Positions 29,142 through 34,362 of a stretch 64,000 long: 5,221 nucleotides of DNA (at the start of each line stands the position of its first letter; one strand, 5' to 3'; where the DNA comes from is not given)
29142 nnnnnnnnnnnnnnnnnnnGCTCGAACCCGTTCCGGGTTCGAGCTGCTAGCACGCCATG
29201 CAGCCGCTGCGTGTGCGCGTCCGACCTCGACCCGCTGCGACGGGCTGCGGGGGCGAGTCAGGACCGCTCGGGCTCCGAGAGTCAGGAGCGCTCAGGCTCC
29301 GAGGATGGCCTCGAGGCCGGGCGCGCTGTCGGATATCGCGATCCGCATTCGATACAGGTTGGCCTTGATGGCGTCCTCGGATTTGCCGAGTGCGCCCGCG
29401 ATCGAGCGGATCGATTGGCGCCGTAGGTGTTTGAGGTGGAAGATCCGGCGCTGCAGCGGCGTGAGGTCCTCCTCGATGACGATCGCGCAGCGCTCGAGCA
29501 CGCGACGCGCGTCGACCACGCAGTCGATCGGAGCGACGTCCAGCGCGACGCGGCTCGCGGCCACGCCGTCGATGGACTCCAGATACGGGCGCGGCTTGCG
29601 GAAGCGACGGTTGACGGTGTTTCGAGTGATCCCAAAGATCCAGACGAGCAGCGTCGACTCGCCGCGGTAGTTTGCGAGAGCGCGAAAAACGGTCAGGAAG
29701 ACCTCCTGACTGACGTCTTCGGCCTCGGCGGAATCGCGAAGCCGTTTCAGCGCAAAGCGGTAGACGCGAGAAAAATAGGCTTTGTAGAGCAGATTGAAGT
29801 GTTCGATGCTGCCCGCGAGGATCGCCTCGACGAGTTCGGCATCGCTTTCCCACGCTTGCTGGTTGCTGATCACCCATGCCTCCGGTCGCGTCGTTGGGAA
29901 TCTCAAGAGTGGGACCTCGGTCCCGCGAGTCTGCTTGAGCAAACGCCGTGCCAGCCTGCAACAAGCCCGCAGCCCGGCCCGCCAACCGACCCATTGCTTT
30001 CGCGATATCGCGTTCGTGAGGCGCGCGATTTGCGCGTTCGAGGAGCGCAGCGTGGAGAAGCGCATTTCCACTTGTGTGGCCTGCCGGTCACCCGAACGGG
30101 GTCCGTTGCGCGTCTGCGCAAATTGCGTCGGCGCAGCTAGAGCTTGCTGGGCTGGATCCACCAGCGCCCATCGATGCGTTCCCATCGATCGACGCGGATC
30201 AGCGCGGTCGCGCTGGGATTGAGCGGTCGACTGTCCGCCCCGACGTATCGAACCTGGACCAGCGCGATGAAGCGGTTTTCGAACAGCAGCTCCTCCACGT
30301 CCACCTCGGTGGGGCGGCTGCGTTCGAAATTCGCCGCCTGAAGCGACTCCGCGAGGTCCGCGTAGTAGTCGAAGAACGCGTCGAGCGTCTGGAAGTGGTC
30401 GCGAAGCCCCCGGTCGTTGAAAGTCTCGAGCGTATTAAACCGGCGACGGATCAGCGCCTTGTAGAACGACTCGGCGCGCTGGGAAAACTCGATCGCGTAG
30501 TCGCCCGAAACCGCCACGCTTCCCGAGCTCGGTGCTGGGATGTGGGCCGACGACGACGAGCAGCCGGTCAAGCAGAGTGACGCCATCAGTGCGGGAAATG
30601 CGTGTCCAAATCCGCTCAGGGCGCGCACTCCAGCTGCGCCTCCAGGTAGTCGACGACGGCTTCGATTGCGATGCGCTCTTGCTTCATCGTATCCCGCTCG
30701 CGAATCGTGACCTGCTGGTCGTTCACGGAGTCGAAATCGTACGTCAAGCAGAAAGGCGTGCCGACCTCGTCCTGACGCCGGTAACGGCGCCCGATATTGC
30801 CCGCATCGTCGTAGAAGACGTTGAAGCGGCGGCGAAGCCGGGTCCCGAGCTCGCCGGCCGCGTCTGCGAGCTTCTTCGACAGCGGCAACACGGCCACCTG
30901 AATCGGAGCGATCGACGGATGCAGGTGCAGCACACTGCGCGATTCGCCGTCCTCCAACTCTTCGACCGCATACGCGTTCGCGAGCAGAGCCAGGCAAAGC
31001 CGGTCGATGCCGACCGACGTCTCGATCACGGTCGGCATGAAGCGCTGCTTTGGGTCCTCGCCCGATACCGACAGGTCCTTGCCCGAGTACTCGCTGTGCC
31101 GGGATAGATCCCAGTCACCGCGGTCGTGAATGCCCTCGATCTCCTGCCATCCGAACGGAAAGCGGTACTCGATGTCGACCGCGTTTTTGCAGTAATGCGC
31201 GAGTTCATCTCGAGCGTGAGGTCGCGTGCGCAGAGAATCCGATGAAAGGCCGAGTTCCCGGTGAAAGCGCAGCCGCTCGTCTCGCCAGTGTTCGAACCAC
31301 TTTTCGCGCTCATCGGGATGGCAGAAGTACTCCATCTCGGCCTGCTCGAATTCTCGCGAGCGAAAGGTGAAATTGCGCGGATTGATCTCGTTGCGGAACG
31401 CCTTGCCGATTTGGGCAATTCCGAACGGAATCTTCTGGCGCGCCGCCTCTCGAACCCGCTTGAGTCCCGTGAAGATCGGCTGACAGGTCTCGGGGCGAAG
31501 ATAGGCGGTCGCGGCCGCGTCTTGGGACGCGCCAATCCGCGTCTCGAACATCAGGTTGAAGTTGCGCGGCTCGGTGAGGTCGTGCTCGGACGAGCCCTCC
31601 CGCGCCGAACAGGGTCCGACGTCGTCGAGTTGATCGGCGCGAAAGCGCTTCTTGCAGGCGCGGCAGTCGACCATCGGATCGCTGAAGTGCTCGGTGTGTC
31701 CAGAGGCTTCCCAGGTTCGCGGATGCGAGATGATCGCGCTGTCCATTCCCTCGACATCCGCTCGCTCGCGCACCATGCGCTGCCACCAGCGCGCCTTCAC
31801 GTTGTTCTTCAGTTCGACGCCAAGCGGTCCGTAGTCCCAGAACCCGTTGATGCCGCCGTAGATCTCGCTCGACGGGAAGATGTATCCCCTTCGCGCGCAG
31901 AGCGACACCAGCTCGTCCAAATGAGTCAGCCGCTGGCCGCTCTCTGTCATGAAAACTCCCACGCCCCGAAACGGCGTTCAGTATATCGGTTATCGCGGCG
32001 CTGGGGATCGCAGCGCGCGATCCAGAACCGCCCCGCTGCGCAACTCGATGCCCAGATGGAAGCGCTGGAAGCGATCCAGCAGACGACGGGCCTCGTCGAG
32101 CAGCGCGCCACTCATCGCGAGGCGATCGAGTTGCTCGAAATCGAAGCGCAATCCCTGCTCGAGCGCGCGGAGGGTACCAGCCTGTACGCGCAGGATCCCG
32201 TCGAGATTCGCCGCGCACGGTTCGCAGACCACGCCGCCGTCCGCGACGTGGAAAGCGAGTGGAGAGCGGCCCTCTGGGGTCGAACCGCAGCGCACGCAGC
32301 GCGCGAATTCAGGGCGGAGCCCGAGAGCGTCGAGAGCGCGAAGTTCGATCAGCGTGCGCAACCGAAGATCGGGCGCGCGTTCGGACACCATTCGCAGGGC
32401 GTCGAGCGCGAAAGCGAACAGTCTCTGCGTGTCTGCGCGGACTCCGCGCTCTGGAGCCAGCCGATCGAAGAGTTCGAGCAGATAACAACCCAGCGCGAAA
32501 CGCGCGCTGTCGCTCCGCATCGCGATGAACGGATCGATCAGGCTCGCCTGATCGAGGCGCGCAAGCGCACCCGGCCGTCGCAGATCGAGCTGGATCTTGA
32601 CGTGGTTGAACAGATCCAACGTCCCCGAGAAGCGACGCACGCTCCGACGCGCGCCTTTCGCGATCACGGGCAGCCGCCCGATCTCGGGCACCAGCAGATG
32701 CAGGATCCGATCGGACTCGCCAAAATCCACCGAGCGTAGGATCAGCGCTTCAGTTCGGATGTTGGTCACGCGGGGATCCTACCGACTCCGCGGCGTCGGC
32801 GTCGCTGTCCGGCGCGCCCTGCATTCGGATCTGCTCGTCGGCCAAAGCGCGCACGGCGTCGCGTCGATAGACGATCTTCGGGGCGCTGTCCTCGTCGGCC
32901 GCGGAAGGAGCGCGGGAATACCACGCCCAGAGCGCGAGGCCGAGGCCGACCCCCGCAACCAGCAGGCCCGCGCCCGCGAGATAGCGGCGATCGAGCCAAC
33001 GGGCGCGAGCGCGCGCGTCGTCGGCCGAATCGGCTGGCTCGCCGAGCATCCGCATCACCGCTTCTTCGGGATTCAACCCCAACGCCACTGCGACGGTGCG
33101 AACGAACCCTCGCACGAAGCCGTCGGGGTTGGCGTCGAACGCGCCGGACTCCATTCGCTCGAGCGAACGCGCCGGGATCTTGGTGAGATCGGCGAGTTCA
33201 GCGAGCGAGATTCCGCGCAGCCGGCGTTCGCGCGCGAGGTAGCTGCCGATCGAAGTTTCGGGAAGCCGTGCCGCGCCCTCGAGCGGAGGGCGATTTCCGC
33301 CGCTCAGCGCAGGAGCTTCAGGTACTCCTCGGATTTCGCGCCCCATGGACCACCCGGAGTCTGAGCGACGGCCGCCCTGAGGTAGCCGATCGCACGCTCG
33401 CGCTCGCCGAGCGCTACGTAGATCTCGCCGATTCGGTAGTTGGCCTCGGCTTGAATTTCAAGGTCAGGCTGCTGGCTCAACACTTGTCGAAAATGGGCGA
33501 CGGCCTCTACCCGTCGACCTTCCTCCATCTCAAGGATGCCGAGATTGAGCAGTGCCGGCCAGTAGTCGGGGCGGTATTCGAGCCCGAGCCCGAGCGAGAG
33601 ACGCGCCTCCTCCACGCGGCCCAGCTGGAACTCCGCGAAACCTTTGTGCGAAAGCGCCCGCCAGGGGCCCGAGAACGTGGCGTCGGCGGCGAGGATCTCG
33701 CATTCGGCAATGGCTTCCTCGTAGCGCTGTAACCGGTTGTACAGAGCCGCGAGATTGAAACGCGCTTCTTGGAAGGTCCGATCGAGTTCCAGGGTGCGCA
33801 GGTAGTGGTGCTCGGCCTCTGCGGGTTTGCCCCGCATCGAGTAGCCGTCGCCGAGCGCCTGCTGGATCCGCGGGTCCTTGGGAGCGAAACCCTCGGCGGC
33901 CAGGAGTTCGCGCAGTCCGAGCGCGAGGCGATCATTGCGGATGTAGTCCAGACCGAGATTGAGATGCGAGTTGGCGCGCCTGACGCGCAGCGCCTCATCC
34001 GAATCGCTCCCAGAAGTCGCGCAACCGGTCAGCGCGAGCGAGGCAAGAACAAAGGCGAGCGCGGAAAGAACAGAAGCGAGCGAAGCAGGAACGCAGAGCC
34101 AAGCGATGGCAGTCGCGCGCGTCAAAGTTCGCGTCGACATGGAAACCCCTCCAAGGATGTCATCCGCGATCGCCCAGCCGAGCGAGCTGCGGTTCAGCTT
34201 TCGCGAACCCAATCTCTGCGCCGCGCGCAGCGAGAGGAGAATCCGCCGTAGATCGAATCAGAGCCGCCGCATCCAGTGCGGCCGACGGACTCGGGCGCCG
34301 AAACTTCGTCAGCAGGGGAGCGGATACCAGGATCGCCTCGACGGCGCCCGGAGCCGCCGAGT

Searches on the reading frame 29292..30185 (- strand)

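Call 69: search_protein_families(library=pfam, proteins=[window:29292-30185:-], max_evalue=0.00001)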
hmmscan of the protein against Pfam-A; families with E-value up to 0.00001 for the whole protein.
window:29292-30185:- (297 aa): 2 families
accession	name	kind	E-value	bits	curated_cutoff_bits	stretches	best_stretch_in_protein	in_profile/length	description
PF04542.20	Sigma70_r2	-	1.8e-14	53.7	24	1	133-197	1-67/71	Sigma-70 region 2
PF08281.18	Sigma70_r4_2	-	3.3e-06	27.1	25.7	0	241-281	11-51/54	Sigma-70, region 4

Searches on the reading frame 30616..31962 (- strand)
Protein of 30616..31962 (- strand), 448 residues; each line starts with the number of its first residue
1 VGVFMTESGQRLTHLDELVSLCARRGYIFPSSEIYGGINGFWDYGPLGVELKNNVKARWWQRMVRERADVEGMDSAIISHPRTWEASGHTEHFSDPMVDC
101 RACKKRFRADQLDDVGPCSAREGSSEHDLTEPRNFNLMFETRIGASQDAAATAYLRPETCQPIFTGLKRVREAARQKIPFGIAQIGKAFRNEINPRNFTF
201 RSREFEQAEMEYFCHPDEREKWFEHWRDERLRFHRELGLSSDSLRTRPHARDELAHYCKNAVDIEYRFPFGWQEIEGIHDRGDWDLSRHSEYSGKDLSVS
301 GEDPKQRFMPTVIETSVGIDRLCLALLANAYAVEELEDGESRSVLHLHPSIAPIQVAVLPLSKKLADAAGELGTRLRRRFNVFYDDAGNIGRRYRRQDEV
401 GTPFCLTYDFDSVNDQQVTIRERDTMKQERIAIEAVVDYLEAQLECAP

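Call 69: search_protein_families(library=pfam, proteins=[window:30616-31962:-], max_evalue=0.00001)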
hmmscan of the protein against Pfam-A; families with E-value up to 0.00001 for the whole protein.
window:30616-31962:- (448 aa): 2 families
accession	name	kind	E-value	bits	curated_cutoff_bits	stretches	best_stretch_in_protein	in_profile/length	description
PF03129.25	HGTP_anticodon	-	5e-22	78.3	21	1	355-442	1-93/94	Anticodon binding domain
PF00587.30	tRNA-synt_2b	-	3.5e-11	43.9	29.3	1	149-329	7-178/179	tRNA synthetase class II core domain (G, H, P, S and T)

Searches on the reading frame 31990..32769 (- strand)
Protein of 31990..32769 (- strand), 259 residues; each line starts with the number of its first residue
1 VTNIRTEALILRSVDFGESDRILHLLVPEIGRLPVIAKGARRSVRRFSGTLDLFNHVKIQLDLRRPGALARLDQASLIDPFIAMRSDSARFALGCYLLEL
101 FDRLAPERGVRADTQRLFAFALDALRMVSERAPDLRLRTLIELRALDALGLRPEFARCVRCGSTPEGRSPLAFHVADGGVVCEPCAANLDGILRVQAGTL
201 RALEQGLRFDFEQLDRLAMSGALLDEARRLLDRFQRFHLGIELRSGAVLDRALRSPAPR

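Call 69: search_protein_families(library=pfam, proteins=[window:31990-32769:-], max_evalue=0.00001)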
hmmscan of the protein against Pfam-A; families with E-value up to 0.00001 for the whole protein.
window:31990-32769:- (259 aa): 2 families
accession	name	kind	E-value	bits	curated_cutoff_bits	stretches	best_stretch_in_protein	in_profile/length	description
PF02565.21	RecO_C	-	3e-23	82.7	22.1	1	85-245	1-155/157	Recombination protein O C terminal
PF11967.14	RecO_N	-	8.5e-20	71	27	1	1-81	1-80/80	Recombination protein O N terminal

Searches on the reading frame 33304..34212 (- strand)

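Call 70: search_protein_families(library=pfam, proteins=[window:33304-34212:-], max_evalue=0.00001)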
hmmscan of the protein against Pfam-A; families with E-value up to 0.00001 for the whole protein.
window:33304-34212:- (302 aa): 12 families
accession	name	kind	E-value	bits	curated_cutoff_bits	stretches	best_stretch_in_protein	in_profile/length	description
PF07719.23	TPR_2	-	2.7e-20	71.2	27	0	255-286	1-32/34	Tetratricopeptide repeat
PF00515.34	TPR_1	-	9.6e-19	66.8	27.8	0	220-250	3-33/34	Tetratricopeptide repeat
PF14559.12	TPR_19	-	9.1e-15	55.2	25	1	229-287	2-57/68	Tetratricopeptide repeat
PF13181.12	TPR_8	-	2.8e-14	52.4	25.7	0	255-283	1-29/34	Tetratricopeptide repeat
PF13432.12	TPR_16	-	8.1e-14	52.2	32.7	1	222-289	1-65/65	Tetratricopeptide repeat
PF13424.12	TPR_12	-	2.3e-13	50.6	30.1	0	220-283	5-73/77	Tetratricopeptide repeat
PF13174.12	TPR_6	-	4.1e-12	46.4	26.3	0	256-284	1-29/33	Tetratricopeptide repeat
PF13176.12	TPR_7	-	1.2e-11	44.2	27.9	0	260-288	4-34/36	Tetratricopeptide repeat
PF13428.12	TPR_14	-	2.3e-11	43.6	23.5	0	114-157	1-44/44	Tetratricopeptide repeat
PF13431.12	TPR_17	-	2.7e-10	40.1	24.4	0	136-169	1-34/34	Tetratricopeptide repeat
PF13414.12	TPR_11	-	3.3e-09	36.7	26.8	0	193-226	3-36/42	TPR repeat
PF24575.1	TPR_Slam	-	2e-06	28.6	35.2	0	225-252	54-81/104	Surface lipoprotein assembly modifier, N-terminal TPR repeats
